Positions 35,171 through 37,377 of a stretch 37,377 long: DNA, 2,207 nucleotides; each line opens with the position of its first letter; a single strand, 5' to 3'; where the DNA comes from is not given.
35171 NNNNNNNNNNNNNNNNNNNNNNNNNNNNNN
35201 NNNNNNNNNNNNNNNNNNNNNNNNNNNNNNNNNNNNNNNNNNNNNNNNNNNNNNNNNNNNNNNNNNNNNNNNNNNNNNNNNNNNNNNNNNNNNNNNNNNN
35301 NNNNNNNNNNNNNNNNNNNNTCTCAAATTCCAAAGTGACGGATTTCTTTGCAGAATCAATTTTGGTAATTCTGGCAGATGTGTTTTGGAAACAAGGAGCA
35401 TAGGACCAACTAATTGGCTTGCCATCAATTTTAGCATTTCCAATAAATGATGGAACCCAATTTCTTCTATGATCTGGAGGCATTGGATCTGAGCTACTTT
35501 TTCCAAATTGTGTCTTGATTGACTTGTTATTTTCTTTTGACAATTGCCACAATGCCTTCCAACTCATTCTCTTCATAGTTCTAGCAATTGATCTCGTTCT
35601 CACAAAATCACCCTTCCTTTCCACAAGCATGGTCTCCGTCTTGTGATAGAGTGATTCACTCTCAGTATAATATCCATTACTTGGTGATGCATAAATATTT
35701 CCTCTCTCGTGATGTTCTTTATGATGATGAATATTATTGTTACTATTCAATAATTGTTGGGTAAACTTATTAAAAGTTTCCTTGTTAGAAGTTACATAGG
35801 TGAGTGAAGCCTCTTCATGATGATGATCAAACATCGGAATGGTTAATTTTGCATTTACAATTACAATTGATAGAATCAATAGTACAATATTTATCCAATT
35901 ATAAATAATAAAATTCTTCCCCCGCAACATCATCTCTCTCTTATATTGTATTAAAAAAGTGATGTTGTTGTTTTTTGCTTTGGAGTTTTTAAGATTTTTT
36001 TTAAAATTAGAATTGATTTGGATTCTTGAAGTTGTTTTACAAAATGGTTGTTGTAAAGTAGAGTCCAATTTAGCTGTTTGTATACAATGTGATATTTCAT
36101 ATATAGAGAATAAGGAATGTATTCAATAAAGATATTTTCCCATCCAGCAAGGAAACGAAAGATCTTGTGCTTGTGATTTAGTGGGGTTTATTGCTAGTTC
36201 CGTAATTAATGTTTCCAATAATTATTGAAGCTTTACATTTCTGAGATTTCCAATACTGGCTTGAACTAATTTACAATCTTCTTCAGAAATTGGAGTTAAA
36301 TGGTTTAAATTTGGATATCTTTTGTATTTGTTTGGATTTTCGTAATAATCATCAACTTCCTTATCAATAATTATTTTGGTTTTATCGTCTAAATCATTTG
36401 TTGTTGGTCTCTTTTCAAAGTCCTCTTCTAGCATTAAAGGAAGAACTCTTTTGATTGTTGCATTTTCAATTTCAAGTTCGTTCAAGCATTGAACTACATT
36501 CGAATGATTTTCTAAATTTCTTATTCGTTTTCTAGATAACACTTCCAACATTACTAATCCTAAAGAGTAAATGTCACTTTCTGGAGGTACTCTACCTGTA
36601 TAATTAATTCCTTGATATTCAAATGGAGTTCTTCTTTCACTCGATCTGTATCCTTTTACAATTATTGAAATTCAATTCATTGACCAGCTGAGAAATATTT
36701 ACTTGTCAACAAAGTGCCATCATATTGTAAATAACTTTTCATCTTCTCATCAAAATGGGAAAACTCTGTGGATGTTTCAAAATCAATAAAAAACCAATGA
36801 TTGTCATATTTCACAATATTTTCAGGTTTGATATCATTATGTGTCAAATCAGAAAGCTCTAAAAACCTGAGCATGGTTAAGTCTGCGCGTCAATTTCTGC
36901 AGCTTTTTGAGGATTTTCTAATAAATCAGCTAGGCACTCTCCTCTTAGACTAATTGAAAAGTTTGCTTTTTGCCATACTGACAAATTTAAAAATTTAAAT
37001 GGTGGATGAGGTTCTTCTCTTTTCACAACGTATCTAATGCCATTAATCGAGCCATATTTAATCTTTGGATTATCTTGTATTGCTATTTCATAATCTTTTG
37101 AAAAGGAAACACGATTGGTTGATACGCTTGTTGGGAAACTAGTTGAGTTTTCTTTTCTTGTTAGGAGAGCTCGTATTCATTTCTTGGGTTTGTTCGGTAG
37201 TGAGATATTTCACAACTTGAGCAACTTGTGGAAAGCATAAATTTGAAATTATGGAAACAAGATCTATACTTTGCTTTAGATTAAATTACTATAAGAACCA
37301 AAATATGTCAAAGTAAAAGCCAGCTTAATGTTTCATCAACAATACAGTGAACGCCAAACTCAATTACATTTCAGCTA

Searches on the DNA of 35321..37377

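Call 28: search_rna_families(source=window, start=35321, end=37377, threshold=evalue, max_evalue=1)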
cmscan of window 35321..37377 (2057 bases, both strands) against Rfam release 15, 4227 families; matches with E-value up to 1: 1.
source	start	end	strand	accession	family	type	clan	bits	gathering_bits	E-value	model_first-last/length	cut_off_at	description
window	36825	36865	+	RF01335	CRISPR-DR22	Gene; CRISPR;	-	20.5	50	0.37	1-36/36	no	CRISPR RNA direct repeat element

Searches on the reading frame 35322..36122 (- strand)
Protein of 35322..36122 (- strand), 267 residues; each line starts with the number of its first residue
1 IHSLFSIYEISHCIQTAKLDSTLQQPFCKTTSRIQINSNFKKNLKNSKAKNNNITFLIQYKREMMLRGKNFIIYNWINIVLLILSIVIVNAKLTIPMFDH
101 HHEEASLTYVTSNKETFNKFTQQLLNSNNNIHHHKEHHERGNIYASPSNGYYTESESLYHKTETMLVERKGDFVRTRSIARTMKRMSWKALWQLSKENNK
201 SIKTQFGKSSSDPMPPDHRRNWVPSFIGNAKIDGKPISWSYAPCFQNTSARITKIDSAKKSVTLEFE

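Call 13: search_protein_families(library=pfam, proteins=[window:35322-36122:-], max_evalue=0.1)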
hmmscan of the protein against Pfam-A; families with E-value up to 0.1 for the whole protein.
window:35322-36122:- (267 aa): 1 family
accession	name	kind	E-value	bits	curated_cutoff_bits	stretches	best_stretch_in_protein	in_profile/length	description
PF16184.11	Cadherin_3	-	0.095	13.1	25.5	0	103-155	45-98/106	Cadherin-like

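Call 39: find_homologous_proteins(query=window:35322-36122:-, max_evalue=0.01)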
Query window:35322-36122:-: 403 candidates shared short words with the query, none scored E <= 0.01.

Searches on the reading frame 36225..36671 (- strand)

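Call 13: search_protein_families(library=pfam, proteins=[window:36225-36671:-], max_evalue=0.1)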
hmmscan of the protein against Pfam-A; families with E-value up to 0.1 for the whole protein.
window:36225-36671:- (149 aa): 3 families
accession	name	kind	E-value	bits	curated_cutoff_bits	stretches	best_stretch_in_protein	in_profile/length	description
PF05867.16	DUF851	-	0.0091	15.9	26.3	1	64-118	9-61/241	Protein of unknown function (DUF851)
PF00069.31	Pkinase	-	0.011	15.6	31.7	1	30-93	176-256/263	Protein kinase domain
PF07714.23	PK_Tyr_Ser-Thr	-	0.084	12.6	23.1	0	29-94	182-254/258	Protein tyrosine and serine/threonine kinase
